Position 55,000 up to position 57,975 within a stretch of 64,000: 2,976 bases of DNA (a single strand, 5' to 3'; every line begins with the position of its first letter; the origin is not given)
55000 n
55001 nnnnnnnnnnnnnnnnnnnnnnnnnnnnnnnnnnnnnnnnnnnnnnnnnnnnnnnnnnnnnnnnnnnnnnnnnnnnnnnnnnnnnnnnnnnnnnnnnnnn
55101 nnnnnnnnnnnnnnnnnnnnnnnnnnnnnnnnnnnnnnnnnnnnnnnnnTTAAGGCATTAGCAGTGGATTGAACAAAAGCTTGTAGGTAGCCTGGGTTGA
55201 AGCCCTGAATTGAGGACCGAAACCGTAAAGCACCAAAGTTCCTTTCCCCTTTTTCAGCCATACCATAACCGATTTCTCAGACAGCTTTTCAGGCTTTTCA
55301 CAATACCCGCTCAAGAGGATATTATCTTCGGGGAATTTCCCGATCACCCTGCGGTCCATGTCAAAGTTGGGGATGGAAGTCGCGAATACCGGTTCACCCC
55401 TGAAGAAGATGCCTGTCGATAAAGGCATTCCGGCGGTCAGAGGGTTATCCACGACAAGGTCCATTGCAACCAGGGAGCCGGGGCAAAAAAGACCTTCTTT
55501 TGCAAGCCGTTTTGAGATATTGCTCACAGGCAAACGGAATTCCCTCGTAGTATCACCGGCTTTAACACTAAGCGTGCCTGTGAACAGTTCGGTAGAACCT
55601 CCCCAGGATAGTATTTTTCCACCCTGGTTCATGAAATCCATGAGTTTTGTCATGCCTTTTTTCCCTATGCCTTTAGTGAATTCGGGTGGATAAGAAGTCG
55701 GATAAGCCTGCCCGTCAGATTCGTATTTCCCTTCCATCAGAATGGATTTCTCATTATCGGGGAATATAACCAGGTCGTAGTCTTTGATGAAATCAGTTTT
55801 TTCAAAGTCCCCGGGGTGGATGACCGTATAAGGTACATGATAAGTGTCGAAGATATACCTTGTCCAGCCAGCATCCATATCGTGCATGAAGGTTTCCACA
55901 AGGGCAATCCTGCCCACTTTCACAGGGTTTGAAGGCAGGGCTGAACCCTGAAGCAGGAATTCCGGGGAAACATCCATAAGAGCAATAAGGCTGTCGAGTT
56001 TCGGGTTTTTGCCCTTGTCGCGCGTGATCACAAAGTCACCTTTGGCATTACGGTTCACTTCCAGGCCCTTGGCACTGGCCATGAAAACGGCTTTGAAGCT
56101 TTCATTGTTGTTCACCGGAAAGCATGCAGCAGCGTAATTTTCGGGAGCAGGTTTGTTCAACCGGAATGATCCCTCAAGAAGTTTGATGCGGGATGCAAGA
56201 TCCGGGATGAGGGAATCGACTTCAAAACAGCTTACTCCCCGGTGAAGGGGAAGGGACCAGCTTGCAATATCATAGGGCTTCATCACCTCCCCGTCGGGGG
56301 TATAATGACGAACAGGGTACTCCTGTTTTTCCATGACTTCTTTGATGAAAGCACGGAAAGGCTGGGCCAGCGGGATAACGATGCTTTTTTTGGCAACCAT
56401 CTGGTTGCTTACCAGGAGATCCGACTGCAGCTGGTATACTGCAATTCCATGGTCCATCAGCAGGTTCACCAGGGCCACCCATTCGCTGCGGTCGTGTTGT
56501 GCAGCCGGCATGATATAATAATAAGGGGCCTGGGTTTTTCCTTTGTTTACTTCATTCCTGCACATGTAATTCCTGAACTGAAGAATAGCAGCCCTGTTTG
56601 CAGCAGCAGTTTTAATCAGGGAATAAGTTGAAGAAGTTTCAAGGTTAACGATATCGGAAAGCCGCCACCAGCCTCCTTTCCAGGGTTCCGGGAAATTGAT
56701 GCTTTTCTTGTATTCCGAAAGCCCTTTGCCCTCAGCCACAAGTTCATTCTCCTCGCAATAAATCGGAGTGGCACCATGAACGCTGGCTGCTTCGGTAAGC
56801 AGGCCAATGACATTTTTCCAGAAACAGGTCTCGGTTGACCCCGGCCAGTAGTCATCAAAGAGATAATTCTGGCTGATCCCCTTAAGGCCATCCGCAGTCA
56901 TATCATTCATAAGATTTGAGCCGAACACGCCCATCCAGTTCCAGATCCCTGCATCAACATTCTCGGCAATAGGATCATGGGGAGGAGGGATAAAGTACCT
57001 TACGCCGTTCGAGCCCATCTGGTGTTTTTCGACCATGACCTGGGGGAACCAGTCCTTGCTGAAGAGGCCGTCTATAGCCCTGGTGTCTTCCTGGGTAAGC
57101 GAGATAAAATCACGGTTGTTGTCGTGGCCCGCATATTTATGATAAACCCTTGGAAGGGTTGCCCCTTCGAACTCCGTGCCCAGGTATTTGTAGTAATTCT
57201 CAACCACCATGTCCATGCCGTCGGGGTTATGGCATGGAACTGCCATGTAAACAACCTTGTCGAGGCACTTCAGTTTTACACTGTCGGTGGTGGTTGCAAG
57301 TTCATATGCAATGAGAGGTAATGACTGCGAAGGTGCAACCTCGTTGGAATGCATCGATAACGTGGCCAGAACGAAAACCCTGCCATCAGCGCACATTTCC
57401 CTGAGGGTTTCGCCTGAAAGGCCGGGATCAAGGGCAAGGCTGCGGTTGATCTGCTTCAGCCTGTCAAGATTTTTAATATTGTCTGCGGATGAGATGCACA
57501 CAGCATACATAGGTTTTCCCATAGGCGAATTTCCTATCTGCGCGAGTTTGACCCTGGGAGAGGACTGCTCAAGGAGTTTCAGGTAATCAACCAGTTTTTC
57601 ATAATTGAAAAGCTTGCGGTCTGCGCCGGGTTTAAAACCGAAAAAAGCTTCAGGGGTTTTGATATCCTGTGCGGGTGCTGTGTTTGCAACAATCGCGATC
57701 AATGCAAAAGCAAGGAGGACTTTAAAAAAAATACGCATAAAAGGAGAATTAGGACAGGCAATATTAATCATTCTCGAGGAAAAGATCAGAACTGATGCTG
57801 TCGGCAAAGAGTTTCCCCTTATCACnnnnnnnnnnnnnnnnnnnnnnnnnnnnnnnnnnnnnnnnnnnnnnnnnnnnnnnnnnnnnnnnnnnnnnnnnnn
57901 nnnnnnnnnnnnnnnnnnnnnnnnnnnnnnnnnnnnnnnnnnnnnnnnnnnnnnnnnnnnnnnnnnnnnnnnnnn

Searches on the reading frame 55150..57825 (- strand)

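Call 63: search_protein_families(library=pfam, proteins=[window:55150-57825:-], max_evalue=0.000001)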
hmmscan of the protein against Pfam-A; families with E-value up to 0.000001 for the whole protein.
window:55150-57825:- (891 aa): 1 family
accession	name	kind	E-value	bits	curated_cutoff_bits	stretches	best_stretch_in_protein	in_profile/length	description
PF00246.29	Peptidase_M14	-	2.8e-11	44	21.6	1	79-244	2-137/286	Zinc carboxypeptidase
